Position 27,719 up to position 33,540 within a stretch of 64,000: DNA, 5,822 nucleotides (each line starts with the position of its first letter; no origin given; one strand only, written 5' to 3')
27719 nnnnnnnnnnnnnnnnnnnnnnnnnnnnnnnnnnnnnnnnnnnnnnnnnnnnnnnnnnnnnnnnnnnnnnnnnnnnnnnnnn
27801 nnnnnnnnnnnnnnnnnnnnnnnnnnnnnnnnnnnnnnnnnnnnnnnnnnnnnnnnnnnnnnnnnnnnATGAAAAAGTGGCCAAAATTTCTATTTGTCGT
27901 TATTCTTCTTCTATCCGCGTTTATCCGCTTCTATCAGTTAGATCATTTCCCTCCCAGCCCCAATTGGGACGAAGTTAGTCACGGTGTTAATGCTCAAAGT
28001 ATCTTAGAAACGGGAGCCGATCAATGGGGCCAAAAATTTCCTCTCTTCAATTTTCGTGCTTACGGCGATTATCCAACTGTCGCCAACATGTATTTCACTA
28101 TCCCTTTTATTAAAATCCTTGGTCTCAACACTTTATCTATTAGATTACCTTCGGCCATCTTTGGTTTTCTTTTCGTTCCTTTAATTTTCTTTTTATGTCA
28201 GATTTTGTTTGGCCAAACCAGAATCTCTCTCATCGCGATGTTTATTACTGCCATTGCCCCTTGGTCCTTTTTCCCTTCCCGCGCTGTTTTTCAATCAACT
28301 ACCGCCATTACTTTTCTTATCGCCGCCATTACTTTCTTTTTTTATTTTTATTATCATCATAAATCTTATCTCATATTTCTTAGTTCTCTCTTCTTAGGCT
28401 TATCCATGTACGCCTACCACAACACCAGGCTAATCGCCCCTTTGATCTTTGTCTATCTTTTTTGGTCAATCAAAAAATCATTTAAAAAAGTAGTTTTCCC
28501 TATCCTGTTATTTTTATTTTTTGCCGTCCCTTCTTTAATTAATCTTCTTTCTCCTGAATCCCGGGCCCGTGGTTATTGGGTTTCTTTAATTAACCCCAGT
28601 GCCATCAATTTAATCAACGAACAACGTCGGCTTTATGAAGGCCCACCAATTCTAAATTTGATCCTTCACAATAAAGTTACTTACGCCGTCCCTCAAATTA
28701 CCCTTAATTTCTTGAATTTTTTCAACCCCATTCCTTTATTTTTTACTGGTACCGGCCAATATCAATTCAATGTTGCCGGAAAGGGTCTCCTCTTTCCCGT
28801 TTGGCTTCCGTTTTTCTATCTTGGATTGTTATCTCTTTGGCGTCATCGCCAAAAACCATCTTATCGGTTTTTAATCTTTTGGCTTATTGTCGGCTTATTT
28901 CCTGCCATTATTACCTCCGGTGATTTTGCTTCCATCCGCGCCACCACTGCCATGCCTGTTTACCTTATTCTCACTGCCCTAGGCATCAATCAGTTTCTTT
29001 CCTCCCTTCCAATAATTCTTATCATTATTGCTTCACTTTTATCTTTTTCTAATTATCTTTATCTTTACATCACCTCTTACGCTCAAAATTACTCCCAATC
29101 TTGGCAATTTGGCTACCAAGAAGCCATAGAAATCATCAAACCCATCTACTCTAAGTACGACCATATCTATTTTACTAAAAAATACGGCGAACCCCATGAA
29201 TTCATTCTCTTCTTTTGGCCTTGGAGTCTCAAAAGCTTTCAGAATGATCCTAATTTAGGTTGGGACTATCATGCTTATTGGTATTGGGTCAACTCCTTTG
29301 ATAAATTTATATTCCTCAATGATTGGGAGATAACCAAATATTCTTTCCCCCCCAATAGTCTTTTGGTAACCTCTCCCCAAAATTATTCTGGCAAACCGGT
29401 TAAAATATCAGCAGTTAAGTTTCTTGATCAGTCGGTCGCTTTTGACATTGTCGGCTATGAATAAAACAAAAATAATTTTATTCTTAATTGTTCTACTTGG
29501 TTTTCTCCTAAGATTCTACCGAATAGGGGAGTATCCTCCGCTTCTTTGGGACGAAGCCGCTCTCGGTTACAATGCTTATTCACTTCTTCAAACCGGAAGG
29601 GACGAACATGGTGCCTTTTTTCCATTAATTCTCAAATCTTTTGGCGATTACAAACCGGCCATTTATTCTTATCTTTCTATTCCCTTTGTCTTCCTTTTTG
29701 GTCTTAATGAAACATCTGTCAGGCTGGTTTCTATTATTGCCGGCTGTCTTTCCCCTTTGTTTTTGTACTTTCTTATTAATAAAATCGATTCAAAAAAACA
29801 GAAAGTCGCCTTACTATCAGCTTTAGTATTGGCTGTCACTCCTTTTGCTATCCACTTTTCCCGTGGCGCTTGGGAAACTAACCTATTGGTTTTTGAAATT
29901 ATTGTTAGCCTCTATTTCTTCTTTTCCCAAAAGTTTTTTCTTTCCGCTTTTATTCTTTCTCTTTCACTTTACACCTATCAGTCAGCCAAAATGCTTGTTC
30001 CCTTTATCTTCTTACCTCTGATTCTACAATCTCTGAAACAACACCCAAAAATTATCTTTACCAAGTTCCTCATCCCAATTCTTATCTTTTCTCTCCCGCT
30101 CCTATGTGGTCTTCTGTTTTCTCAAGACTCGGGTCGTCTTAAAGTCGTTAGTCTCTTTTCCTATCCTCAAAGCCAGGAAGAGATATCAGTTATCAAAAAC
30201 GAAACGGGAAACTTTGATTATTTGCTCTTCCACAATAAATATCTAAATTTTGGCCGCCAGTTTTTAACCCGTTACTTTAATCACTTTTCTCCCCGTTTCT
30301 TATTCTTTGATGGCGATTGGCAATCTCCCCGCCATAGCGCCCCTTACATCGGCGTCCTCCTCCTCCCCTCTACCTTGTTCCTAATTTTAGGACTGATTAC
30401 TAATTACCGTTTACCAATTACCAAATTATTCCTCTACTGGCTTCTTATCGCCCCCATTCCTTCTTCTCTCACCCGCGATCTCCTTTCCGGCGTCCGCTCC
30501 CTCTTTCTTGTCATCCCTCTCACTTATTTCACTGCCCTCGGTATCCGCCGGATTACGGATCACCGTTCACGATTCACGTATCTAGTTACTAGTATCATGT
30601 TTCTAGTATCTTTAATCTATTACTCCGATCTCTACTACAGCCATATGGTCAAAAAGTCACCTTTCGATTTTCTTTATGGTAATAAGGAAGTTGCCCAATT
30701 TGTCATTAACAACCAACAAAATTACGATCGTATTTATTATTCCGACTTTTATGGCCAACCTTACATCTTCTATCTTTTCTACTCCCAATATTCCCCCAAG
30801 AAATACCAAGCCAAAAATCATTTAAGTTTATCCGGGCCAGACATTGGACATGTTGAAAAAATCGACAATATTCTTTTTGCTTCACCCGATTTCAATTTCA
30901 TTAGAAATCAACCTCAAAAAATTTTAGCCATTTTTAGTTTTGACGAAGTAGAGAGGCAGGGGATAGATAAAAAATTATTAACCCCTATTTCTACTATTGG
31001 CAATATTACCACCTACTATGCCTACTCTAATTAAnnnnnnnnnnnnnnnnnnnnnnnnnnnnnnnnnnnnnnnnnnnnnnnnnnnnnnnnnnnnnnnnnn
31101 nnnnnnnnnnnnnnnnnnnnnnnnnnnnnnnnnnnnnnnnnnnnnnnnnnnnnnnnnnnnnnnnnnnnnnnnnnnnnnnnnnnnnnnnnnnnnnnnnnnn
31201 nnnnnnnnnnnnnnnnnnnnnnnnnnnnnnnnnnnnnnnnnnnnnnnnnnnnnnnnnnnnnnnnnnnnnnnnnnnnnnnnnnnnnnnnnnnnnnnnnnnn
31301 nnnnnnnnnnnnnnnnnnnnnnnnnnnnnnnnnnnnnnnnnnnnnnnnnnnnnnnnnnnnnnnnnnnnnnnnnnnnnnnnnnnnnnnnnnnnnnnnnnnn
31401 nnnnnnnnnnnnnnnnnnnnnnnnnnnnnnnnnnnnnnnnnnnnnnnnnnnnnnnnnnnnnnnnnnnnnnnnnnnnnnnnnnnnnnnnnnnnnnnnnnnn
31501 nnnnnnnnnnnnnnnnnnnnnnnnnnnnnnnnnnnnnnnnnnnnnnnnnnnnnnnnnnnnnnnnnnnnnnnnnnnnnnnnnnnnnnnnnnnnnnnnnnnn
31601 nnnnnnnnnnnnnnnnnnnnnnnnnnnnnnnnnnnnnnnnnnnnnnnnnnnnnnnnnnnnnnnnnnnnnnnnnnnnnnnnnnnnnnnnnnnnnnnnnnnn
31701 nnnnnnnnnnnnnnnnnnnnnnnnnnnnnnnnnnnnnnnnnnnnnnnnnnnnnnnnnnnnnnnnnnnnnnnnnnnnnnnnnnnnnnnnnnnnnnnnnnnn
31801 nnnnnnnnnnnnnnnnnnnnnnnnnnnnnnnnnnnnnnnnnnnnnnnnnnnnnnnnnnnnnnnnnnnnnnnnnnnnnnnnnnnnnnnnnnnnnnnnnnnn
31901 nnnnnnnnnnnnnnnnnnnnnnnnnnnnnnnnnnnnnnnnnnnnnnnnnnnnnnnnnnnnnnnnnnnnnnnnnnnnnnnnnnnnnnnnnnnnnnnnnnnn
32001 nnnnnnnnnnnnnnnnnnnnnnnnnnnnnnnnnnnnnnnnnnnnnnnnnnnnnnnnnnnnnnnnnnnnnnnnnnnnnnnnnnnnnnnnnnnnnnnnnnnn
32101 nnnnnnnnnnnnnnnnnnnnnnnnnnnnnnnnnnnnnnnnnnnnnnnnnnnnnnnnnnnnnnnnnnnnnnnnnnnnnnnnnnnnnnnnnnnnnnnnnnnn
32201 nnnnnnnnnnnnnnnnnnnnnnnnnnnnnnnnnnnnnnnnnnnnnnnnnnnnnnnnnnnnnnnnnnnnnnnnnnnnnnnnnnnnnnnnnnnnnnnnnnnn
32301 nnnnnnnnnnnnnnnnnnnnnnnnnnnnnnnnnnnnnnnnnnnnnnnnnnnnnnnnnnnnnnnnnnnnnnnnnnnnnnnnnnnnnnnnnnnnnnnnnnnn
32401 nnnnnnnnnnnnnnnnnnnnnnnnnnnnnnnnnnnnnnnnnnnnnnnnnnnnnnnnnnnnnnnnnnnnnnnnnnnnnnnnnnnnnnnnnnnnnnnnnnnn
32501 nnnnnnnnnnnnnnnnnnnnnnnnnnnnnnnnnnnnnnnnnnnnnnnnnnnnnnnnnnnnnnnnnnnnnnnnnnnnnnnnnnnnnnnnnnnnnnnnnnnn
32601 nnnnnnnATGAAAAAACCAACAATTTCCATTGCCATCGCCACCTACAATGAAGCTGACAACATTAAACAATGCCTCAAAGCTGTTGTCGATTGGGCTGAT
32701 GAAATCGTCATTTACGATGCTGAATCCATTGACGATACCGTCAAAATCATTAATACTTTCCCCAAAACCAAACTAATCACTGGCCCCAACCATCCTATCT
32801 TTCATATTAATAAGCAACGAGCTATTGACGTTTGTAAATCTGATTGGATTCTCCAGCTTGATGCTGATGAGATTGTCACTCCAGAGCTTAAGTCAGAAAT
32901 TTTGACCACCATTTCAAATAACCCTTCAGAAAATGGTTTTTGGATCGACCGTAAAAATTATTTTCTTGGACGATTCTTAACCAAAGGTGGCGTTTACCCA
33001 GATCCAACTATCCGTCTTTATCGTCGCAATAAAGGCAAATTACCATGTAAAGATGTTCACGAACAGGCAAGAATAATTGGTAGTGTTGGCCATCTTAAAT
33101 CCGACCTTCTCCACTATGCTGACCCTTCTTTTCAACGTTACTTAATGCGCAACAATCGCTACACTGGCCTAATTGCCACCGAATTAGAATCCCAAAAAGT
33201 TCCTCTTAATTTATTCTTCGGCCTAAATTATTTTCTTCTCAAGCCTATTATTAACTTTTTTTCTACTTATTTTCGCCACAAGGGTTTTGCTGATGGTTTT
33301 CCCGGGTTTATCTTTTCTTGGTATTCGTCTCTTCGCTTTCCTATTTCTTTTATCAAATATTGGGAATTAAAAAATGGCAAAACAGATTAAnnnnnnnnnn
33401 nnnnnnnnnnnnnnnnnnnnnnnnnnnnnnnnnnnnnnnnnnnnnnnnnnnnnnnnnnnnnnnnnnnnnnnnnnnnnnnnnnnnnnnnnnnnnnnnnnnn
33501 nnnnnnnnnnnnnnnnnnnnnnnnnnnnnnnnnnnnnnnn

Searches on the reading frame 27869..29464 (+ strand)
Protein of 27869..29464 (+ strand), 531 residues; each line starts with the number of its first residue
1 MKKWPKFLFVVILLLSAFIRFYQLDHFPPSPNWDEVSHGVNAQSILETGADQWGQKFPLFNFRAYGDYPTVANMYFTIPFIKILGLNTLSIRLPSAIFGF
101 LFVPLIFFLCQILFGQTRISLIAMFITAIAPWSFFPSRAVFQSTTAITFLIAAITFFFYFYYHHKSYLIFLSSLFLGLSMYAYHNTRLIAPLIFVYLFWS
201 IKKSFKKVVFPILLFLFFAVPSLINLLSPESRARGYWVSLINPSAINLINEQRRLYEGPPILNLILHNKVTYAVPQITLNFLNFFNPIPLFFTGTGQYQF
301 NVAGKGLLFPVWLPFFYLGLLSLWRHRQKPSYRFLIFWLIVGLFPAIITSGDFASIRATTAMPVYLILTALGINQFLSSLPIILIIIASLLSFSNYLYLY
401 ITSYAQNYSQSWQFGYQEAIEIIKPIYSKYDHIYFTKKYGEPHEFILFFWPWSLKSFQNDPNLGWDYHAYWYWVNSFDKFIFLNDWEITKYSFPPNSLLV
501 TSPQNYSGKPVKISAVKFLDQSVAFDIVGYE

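Call 3: search_protein_families(library=pfam, proteins=[window:27869-29464:+], max_evalue=1)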
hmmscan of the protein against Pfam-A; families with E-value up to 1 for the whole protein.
window:27869-29464:+ (531 aa): 2 families
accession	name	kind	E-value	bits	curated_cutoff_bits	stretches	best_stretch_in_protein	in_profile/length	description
PF13231.12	PMT_2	-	4.7e-09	37.1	26.1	1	75-221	8-156/160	Dolichyl-phosphate-mannose-protein mannosyltransferase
PF02366.24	PMT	-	0.0013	18.8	22.7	1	11-213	2-212/245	Dolichyl-phosphate-mannose-protein mannosyltransferase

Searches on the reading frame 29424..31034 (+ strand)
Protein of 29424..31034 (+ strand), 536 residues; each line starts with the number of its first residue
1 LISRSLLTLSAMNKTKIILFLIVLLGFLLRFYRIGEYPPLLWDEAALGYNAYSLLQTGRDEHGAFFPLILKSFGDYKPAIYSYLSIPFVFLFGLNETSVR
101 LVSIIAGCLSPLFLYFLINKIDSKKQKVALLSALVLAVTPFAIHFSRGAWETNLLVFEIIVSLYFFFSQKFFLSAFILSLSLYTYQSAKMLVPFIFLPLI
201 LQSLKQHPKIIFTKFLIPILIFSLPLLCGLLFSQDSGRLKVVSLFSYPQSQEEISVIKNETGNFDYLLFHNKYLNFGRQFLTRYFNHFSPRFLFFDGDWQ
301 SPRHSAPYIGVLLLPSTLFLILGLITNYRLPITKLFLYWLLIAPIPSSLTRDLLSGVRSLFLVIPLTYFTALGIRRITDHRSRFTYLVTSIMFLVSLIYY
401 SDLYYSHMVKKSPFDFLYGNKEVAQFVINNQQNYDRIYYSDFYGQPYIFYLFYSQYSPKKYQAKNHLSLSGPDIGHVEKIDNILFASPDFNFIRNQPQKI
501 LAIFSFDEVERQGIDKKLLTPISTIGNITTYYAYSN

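Call 32: search_protein_families(library=pfam, proteins=[window:29424-31034:+], max_evalue=0.001)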
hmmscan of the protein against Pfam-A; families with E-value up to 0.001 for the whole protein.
window:29424-31034:+ (536 aa): 2 families
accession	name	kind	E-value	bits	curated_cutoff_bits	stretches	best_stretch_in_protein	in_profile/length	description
PF02366.24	PMT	-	2e-10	41.1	22.7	1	22-199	3-192/245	Dolichyl-phosphate-mannose-protein mannosyltransferase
PF13231.12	PMT_2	-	1e-07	32.8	26.1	1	78-223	3-155/160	Dolichyl-phosphate-mannose-protein mannosyltransferase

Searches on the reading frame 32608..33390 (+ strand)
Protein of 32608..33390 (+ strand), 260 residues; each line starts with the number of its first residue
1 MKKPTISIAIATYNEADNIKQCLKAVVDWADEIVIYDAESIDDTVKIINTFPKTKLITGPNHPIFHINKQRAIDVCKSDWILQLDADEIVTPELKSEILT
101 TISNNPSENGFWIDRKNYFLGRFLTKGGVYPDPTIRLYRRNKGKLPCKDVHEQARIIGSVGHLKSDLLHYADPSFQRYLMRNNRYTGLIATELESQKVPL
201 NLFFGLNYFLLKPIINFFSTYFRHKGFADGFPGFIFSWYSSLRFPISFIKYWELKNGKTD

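Call 32: search_protein_families(library=pfam, proteins=[window:32608-33390:+], max_evalue=0.001)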
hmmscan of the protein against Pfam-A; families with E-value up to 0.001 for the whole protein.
window:32608-33390:+ (260 aa): 2 families
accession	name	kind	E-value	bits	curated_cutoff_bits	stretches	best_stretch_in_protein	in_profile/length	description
PF00535.33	Glycos_transf_2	-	9.4e-18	65.1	23.3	1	7-107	1-108/168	Glycosyl transferase family 2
PF13704.12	Glyco_tranf_2_4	-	3.3e-05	24.7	27.5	1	14-91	2-85/98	Glycosyl transferase family 2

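Call 67: search_protein_families(library=ncbifam, proteins=[window:32608-33390:+], max_evalue=0.00001)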
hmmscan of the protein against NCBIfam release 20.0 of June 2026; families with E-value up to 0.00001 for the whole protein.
window:32608-33390:+ (260 aa): 4 families
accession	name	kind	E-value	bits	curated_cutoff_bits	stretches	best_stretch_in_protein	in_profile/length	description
TIGR04195.1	S_glycosyl_SunS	equivalog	1.6e-16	60.2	350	1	3-89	56-143/421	SunS family peptide S-glycosyltransferase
TIGR04283.1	glyco_like_mftF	equivalog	5.9e-09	35.8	182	1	6-111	1-107/221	TIGR04283 family arsenosugar biosynthesis glycosyltransferase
NF007482.0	PRK10073.1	equivalog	1.9e-06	27.1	423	1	3-104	5-112/334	glycosyltransferase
NF045692.1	OglycostaseCruG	equivalog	3.7e-06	26.1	600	1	5-103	42-153/386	2'-O-glycosyltransferase CruG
